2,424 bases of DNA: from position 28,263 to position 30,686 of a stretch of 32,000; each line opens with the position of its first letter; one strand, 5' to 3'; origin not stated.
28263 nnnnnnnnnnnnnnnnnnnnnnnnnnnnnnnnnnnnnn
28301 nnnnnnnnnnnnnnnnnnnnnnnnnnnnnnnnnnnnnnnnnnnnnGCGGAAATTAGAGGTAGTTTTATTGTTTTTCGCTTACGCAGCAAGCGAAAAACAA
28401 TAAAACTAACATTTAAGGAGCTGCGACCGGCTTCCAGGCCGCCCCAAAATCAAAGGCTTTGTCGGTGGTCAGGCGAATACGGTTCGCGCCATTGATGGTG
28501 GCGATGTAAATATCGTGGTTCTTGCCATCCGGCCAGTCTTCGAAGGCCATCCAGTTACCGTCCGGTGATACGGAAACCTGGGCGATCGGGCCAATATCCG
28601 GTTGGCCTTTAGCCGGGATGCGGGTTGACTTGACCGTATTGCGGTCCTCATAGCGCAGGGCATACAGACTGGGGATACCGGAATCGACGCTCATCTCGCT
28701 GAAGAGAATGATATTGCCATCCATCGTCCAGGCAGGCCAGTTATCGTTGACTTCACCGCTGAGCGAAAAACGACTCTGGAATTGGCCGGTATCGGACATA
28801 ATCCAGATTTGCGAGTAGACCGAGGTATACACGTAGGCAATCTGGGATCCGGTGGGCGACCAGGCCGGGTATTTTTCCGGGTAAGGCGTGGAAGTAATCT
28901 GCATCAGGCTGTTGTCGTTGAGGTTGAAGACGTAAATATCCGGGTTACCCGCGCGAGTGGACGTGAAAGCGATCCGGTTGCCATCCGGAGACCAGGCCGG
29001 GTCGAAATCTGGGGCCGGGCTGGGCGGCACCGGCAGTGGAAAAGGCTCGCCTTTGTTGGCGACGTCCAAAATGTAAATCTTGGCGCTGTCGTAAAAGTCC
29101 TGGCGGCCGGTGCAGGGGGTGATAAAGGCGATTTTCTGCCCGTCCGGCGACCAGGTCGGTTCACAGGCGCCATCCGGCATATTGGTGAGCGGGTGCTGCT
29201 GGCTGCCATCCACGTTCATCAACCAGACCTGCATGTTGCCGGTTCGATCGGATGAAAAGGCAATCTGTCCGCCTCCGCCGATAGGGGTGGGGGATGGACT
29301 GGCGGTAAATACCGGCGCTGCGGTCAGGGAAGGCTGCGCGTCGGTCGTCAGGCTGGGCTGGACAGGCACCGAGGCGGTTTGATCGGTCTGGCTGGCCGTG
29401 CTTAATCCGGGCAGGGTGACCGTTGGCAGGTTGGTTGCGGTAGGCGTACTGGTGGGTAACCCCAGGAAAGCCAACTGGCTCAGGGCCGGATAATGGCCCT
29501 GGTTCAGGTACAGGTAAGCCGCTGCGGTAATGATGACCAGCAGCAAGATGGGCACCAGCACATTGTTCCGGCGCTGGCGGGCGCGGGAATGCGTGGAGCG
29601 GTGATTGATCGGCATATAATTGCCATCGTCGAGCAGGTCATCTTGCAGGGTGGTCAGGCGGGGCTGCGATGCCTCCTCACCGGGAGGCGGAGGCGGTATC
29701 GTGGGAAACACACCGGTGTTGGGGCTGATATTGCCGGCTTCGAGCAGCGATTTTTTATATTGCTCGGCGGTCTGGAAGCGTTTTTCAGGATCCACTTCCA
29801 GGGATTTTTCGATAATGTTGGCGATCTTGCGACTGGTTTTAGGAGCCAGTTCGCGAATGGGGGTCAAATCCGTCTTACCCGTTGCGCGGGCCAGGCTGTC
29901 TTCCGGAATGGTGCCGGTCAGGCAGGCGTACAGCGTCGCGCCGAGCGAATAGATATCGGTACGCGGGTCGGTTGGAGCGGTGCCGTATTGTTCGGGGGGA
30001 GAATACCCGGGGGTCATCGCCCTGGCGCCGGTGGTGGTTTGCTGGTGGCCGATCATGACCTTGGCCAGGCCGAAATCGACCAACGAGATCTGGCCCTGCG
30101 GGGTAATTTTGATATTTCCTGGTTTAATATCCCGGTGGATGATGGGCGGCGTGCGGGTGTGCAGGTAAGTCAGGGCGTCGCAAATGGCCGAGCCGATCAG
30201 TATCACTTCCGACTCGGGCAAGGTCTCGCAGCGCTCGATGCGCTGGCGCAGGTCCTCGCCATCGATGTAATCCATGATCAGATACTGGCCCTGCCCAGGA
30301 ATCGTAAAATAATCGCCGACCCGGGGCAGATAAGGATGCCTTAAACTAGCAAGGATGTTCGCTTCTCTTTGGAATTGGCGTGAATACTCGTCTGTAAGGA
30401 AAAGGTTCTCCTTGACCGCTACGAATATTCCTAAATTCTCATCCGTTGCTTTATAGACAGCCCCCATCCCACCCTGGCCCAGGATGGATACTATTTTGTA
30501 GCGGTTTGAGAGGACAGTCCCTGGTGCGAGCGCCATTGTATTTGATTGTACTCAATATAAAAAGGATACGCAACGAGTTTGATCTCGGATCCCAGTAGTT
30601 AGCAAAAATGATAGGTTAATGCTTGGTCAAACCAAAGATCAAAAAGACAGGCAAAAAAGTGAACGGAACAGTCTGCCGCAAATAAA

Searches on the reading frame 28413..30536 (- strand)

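Call 110: search_protein_families(library=pfam, proteins=[window:28413-30536:-], max_evalue=0.00001)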
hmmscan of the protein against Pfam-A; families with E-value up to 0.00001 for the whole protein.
window:28413-30536:- (707 aa): 4 families
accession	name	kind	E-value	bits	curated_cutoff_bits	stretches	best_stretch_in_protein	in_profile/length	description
PF00069.31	Pkinase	-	4e-43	148.1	31.7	1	13-260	1-258/263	Protein kinase domain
PF07676.18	PD40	-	1.8e-32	111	20.9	1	505-536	6-38/38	WD40-like Beta Propeller Repeat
PF07714.23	PK_Tyr_Ser-Thr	-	4.9e-26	92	23.1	1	15-256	3-251/258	Protein tyrosine and serine/threonine kinase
PF00930.27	DPPIV_N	-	3.1e-12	46.3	22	0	533-572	24-63/354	Dipeptidyl peptidase IV (DPP IV) N-terminal region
